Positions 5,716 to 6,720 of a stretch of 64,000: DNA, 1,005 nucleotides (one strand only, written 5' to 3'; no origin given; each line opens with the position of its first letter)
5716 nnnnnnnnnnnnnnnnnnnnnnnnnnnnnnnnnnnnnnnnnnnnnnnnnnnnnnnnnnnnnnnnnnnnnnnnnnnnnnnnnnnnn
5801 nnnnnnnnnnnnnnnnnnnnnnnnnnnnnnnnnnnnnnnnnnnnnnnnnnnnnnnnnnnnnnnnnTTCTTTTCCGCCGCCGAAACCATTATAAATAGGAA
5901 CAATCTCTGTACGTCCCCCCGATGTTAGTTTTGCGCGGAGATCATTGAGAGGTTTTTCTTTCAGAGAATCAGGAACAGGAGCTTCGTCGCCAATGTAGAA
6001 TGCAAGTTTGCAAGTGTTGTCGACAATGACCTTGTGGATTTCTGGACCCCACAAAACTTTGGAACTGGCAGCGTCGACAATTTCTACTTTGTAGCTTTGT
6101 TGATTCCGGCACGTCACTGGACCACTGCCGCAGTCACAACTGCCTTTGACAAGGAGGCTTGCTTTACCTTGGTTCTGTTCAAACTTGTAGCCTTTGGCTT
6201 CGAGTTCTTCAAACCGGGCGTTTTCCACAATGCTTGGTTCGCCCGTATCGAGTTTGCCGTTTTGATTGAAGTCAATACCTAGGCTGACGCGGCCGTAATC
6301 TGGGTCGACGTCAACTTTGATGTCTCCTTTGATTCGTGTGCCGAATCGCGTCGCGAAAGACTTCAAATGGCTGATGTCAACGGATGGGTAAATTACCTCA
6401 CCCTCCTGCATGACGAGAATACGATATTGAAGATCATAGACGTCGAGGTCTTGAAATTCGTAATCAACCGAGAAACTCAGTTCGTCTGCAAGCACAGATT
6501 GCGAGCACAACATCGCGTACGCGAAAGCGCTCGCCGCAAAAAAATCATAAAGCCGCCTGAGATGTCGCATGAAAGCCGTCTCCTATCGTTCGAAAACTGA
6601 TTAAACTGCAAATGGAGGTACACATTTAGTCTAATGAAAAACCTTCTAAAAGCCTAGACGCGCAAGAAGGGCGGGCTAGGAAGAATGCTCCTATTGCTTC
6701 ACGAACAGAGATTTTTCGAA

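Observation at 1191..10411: Six-gene envelope island: collagen-like fibre gene divergently paired with a MIDAS/VWA lipoprotein (candidate collagen-receptor or anchor pair)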

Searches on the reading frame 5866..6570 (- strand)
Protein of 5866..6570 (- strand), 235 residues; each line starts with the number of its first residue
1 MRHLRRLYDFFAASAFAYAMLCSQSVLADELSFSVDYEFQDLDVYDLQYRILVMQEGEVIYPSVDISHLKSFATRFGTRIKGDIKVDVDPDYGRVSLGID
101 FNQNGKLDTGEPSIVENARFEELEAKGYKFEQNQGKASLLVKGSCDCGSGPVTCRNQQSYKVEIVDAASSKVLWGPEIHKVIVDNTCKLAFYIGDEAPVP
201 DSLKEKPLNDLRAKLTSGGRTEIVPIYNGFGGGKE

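Call 5: search_protein_families(library=pfam, proteins=[window:5881-6570:-], max_evalue=10)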
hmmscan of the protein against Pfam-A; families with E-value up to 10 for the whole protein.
window:5881-6570:- (230 aa): 3 families
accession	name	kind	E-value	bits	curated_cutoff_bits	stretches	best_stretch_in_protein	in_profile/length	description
PF23657.1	DUF7151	-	0.018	15.5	27.2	1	94-111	21-38/46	Domain of unknown function (DUF7151)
PF07481.16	DUF1521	-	0.067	13.6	23.6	1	77-170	39-131/169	Domain of Unknown Function (DUF1521)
PF13590.11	DUF4136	-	0.091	13.6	32.8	1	112-174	35-120/152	Domain of unknown function (DUF4136)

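Call 13: find_homologous_proteins(query=window:5881-6570:-, max_evalue=0.001)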
Query window:5881-6570:-: 368 candidates shared short words with the query, none scored E <= 0.001.

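Call 63: search_protein_representatives(protein=window:5866-6570:-)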
Query: 235 residues. Proteins with E-value up to 0.001 (for the whole library): 46; up to 1e-10: 18; up to 1e-30: 0. The best 46 are listed.
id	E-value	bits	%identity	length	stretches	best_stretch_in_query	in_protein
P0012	1.2e-24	103.3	30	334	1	19-232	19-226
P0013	6.5e-22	94.4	32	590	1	57-234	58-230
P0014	3.9e-21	91.9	41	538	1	78-228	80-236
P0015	6.1e-21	91.2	33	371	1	20-234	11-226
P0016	1.6e-20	89.8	31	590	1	28-234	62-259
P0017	4.5e-20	88.4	26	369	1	23-233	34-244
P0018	4.5e-19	85.1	29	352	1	27-232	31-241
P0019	2.3e-18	82.8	32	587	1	30-229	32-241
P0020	9.0e-18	80.9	30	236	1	16-232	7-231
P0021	3.1e-17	79.1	31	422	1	32-231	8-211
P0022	3.3e-17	79.0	25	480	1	18-232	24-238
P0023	4.7e-16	75.2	27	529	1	33-232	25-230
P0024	1.2e-14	70.7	25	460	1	22-234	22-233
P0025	3.6e-13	65.8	34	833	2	134-232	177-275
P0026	1.2e-12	64.1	26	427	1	16-231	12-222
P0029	4.2e-11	59.0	38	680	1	134-232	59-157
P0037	1.0e-08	51.2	31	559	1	100-228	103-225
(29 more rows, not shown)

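Call 65: find_encoding_contigs(protein=P0014, flank=10000, max_places=3)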
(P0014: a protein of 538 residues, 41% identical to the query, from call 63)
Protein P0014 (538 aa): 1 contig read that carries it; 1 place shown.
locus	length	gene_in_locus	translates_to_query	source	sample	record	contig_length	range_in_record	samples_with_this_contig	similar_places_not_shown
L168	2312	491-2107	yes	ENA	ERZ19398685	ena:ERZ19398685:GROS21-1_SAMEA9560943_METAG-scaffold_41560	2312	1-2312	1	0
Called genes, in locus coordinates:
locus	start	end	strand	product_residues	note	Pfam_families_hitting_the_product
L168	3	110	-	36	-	?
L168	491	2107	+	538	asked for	PF01391:Collagen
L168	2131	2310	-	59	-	?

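Call 68: find_encoding_contigs(protein=P0029, flank=10000, max_places=3)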
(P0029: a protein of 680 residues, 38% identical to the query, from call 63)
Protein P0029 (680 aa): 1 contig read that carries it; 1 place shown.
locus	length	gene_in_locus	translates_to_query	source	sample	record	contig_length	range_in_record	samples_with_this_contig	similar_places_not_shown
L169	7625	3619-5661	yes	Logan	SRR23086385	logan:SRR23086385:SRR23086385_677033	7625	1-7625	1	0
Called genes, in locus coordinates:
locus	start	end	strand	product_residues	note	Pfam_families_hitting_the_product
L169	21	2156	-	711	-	-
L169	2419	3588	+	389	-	-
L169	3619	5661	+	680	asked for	PF01391:Collagen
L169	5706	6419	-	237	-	PF21948:LplA-B_cat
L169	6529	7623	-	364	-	?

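Call 69: find_encoding_contigs(protein=P0019, flank=10000, max_places=3)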
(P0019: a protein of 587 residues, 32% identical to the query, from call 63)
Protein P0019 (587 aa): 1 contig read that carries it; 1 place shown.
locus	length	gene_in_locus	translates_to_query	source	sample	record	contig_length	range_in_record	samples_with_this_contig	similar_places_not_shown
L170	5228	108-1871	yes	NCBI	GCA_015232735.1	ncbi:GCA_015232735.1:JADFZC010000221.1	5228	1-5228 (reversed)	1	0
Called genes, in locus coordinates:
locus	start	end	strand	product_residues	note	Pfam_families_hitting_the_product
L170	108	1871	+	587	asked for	PF01391:Collagen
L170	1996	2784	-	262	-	-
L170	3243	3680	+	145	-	PF02915:Rubrerythrin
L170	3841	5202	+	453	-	-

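Call 73: find_encoding_contigs(protein=P0016, flank=10000, max_places=2)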
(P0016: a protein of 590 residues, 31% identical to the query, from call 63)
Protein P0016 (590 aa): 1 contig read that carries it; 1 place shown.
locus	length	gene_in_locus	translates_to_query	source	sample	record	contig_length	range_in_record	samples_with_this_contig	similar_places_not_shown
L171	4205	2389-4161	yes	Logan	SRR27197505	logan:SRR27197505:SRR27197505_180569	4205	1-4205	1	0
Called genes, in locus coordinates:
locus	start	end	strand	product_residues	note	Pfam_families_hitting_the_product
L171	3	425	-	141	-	?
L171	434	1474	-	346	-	PF00923:TAL_FSA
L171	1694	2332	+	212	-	-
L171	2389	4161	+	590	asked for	PF01391:Collagen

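Call 74: find_encoding_contigs(protein=P0023, flank=10000, max_places=2)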
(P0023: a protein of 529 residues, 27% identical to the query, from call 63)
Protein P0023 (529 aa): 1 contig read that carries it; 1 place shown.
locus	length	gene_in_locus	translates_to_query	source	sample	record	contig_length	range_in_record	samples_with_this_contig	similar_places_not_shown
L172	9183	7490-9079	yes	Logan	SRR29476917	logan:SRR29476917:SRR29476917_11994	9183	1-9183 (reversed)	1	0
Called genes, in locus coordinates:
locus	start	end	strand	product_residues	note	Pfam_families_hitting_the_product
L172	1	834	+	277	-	?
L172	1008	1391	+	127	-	PF07238:PilZ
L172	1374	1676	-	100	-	-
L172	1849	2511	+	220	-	PF13521:AAA_28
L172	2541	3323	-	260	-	PF27154:ORF11_beta (weak)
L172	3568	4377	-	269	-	PF00112:Peptidase_C1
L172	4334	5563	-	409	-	-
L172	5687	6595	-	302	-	-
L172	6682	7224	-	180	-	-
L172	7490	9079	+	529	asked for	PF01391:Collagen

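Call 75: find_encoding_contigs(protein=P0037, flank=10000, max_places=2)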
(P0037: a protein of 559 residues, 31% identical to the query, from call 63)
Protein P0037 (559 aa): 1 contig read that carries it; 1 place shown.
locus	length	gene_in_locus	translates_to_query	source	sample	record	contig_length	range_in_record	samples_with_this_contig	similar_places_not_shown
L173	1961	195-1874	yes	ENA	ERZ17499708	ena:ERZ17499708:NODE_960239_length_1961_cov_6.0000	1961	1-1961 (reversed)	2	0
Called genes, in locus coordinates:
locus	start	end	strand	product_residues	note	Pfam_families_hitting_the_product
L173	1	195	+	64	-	?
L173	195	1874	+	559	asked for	PF01391:Collagen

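Call 76: find_encoding_contigs(protein=P0025, flank=10000, max_places=2)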
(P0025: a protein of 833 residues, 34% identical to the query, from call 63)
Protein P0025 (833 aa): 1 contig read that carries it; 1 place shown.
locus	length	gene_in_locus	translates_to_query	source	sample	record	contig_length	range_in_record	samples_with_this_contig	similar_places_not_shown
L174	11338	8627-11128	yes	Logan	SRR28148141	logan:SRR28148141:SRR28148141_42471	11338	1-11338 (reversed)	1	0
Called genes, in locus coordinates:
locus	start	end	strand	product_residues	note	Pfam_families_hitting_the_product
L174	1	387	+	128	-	?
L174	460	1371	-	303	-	PF00089:Trypsin (weak), PF13365:Trypsin_2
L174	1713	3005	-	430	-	PF00202:Aminotran_3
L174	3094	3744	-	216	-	PF04055:Radical_SAM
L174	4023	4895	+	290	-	-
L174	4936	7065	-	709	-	-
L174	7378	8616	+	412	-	-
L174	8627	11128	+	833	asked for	PF01391:Collagen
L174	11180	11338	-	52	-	?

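Call 78: search_protein_families(library=pfam, proteins=[L169:2419-3588:+, L174:7378-8616:+, L174:4023-4895:+, L172:6682-7224:-, L172:5687-6595:-, L172:4334-5563:-, L171:1694-2332:+, L170:1996-2784:-], max_evalue=0.01)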
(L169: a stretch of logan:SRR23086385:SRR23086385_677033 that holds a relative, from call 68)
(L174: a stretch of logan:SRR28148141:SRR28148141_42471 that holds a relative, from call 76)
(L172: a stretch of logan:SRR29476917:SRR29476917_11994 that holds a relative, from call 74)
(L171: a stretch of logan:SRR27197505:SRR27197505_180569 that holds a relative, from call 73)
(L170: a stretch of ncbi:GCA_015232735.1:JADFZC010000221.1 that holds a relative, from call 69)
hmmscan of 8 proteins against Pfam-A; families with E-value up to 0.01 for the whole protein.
L169:2419-3588:+ (389 aa): 8 families
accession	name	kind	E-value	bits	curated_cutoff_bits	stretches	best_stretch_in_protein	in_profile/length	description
PF12799.13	LRR_4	-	5e-35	119.2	27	5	218-257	2-42/44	Leucine Rich repeats (2 copies)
PF23598.1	LRR_14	-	1.8e-16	60.3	40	2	169-294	18-150/353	Leucine-rich repeat region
PF13855.12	LRR_8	-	9e-16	57.8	27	4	193-228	23-60/61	Leucine rich repeat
PF00560.39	LRR_1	-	2.4e-07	30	20.6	0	108-127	1-22/23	Leucine Rich Repeat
PF23211.1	LRR_LRWD1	-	2.1e-05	24.8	28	0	305-361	42-98/190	Leucine-rich repeat and WD repeat-containing protein 1, LRR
PF14580.12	LRR_9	-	6.1e-05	23.1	30.5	1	178-269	47-148/175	Leucine-rich repeat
PF23952.1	LRR_EndoS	-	8.1e-05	23.3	27.9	1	133-227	27-116/116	Endo-beta-N-acetylglucosaminidase EndoS LRR domain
PF07723.19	LRR_2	-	0.00019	22.4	20.9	0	108-130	1-23/26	Leucine Rich Repeat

L174:7378-8616:+ (412 aa): 10 families
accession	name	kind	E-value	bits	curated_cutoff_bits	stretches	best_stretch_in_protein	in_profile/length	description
PF12799.13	LRR_4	-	8.1e-39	131.2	27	5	189-229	1-42/44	Leucine Rich repeats (2 copies)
PF13855.12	LRR_8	-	7.4e-23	80.5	27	4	104-156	4-60/61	Leucine rich repeat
PF00560.39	LRR_1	-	1.6e-10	39.5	20.6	0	124-140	1-17/23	Leucine Rich Repeat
PF23598.1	LRR_14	-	1.2e-09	37.9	40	2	183-304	16-144/353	Leucine-rich repeat region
PF23211.1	LRR_LRWD1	-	2.2e-08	34.5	28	1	317-377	38-98/190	Leucine-rich repeat and WD repeat-containing protein 1, LRR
PF14580.12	LRR_9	-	4.4e-08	33.3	30.5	1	175-258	27-113/175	Leucine-rich repeat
PF24048.1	LRR_NXF1-5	-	2.4e-07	30.8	30.5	1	98-161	51-120/142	NXF1/2/3/5 leucine-rich repeat domain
PF23952.1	LRR_EndoS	-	3.2e-07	31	27.9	1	172-251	28-100/116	Endo-beta-N-acetylglucosaminidase EndoS LRR domain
PF25019.1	LRR_R13L1-DRL21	-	0.00011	22.6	27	0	118-153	89-125/127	R13L1/DRL21 LRRs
PF13516.12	LRR_6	-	0.0022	18.4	23.4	0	122-137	2-17/24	Leucine Rich repeat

L174:4023-4895:+ (290 aa): 0 families

L172:6682-7224:- (180 aa): 2 families
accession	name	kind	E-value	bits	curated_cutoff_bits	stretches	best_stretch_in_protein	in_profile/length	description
PF04028.18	DUF374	-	7.2e-05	22.7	26.8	1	76-105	40-69/69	Domain of unknown function (DUF374)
PF01553.26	Acyltransferase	-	0.00094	19.4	23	1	7-128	1-131/132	Acyltransferase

L172:5687-6595:- (302 aa): 0 families

L172:4334-5563:- (409 aa): 0 families

L171:1694-2332:+ (212 aa): 1 family
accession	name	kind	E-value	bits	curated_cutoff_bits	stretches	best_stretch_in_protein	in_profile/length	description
PF01391.23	Collagen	-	0.00035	20.7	27.2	1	19-71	7-58/60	Collagen triple helix repeat (20 copies)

L170:1996-2784:- (262 aa): 1 family
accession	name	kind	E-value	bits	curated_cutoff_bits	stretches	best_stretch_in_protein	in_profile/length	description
PF25139.2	LysM14_C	-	0.00011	23.1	27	0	170-212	25-68/121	Secreted LysM effector LysM14, C-terminal domain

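Call 90: predict_structure(alignment_id=A3)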
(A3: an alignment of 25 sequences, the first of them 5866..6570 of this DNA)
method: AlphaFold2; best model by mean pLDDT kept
length: 235 residues; sequences in the alignment: 25
mean_pLDDT: 88.4   pTM: 0.81
mean pLDDT of the five models: 88.4, 88.3, 88.0, 87.7, 87.2
residues with pLDDT >= 90: 158; 70-90: 53; 50-70: 16; < 50: 8
segments of 3 or more residues with pLDDT < 50: 118-120, 232-235
pLDDT, mean of each block of 10 residues (from residue 1): 79 87 70 93 93 94 96 93 91 90 94 76 67 93 90 93 96 97 94 97 94 94 86 43
secondary structure, 60 per line:
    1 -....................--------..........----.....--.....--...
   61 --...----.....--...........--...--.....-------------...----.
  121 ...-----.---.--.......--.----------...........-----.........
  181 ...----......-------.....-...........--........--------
elements in order: H2-21 E30-39 H44-48 E51-55 E58-60 E63-65 E70-74 E77-87 E95-99 E113-115 H120-123 E136-142 E156-166 E172-183 E188-193 H201-205 E211-217 E220-227

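Call 92: fold_search(model_id=the predicted structure, library=pdb)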
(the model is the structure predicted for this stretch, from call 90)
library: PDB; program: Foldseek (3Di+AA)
matches with E <= 10: 1331; with E <= 0.001: 0
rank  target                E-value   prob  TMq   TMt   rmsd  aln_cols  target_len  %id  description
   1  8bz5_B                3.6e-02  0.12  0.15  0.07  18.3       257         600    8  Crystal structure of the L. monocytogenes RmlT in complex with HEPES (released 2023-12-27)
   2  4be6_A                5.3e-02  0.14  0.17  0.18  17.7       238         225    9  V. cholera biofilm scaffolding protein RbmA (released 2013-12-18)
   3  4kkp_B                6.2e-02  0.12  0.17  0.17  17.1       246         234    9  Crystal structure of Vibrio cholerae RbmA (crystal form 2) (released 2013-05-22)
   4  4fxt_F                6.9e-02  0.35  0.25  0.28  11.1       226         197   11  Crystal structure of a DUF3823 family protein (BACOVA_02663) from Bacteroides ovatus ATCC 8483 at 2.77 A resolution (released 2012-07-25)
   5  8zd4_B                7.3e-02  0.12  0.16  0.17  17.4       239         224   12  Cryo-EM structure of the gdTCR-ECD (released 2025-05-07)
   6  4fxt_M                7.7e-02  0.33  0.24  0.27  10.9       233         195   11  Crystal structure of a DUF3823 family protein (BACOVA_02663) from Bacteroides ovatus ATCC 8483 at 2.77 A resolution (released 2012-07-25)
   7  9gzk_C                8.6e-02  0.11  0.16  0.08  24.1       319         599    7  Crystal structure of the L. monocytogenes RmlT in complex with 4-RboP-(CH2)6NH2 (released 2024-12-18)
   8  6mwr_C                9.6e-02  0.11  0.17  0.18  14.9       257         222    8  Recognition of MHC-like molecule (released 2019-12-18)
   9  4lhu_G                9.6e-02  0.11  0.18  0.18  13.2       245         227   11  Crystal Structure of 9C2 TCR bound to CD1d (released 2013-10-02)
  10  4mkm                  1.1e-01  0.07  0.15  0.12  32.2       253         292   11  Repeat domains 1 & 2 of Clostridium perfringens Cpe0147 (released 2013-12-04)
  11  1uwe_H                1.1e-01  0.10  0.17  0.17  14.8       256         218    7  MOLECULAR MECHANISM OF ENANTIOSELECTIVE PROTON TRANSFER TO CARBON IN CATALYTIC ANTIBODY 14D9 (released 2004-02-27)
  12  4fxt_E                1.2e-01  0.25  0.25  0.27  11.1       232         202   10  Crystal structure of a DUF3823 family protein (BACOVA_02663) from Bacteroides ovatus ATCC 8483 at 2.77 A resolution (released 2012-07-25)
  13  8gpu_C                1.2e-01  0.07  0.15  0.16  19.5       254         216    5  YFV_E_YD6Fab_prefusion (released 2022-11-02)
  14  4fxt_A                1.3e-01  0.23  0.24  0.28  11.2       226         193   10  Crystal structure of a DUF3823 family protein (BACOVA_02663) from Bacteroides ovatus ATCC 8483 at 2.77 A resolution (released 2012-07-25)
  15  6qub_A                1.4e-01  0.16  0.24  0.09  15.9       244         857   12  Truncated beta-galactosidase III from Bifidobacterium bifidum in complex with galactose (released 2020-03-18)
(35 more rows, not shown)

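Call 94: fold_search(model_id=the predicted structure, library=viral)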
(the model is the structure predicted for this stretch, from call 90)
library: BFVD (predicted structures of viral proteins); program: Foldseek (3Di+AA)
matches with E <= 10: 706; with E <= 0.001: 0
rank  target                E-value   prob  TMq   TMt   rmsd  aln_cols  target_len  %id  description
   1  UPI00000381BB         1.3e-02  0.13  0.15  0.06  23.0       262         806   11  (no name look-up for this kind of identifier)
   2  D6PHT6                5.2e-02  0.18  0.19  0.16  14.8       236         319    9  (no name in the UniProt tables at hand)
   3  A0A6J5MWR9            5.5e-02  0.10  0.15  0.11  17.1       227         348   10  Uncharacterized protein [uncultured Caudovirales phage]
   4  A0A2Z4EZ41            6.8e-02  0.09  0.16  0.10  23.1       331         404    7  (no name in the UniProt tables at hand)
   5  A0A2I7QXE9            7.2e-02  0.13  0.14  0.08  17.4       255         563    9  (no name in the UniProt tables at hand)
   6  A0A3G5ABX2            7.6e-02  0.14  0.15  0.08  20.9       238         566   16  Putative TNF receptor-associated factor 4 isoform X1 [Hyperionvirus sp.]
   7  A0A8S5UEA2            8.4e-02  0.38  0.23  0.22  15.6       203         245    8  Uncharacterized protein [Siphoviridae sp. ctdj515]
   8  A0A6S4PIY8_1          9.4e-02  0.03  0.10  0.04  19.1       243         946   12  Putative lectin [uncultured phage_MedDCM-OCT-S39-C11]
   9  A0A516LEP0            1.0e-01  0.10  0.17  0.17  18.1       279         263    9  (no name in the UniProt tables at hand)
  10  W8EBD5                1.2e-01  0.23  0.21  0.31  15.7       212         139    8  (no name in the UniProt tables at hand)
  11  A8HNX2                1.5e-01  0.23  0.20  0.15  16.3       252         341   10  (no name in the UniProt tables at hand)
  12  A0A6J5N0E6            1.6e-01  0.08  0.18  0.07  21.8       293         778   10  Uncharacterized protein [uncultured Caudovirales phage]
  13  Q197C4                1.7e-01  0.03  0.11  0.10  17.2       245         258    5  Uncharacterized protein 036R [Invertebrate iridescent virus 3]
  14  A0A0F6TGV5            1.9e-01  0.10  0.19  0.12  25.6       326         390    8  A152 [Rat cytomegalovirus ALL-03]
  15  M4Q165                1.9e-01  0.10  0.19  0.07  14.8       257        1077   11  (no name in the UniProt tables at hand)
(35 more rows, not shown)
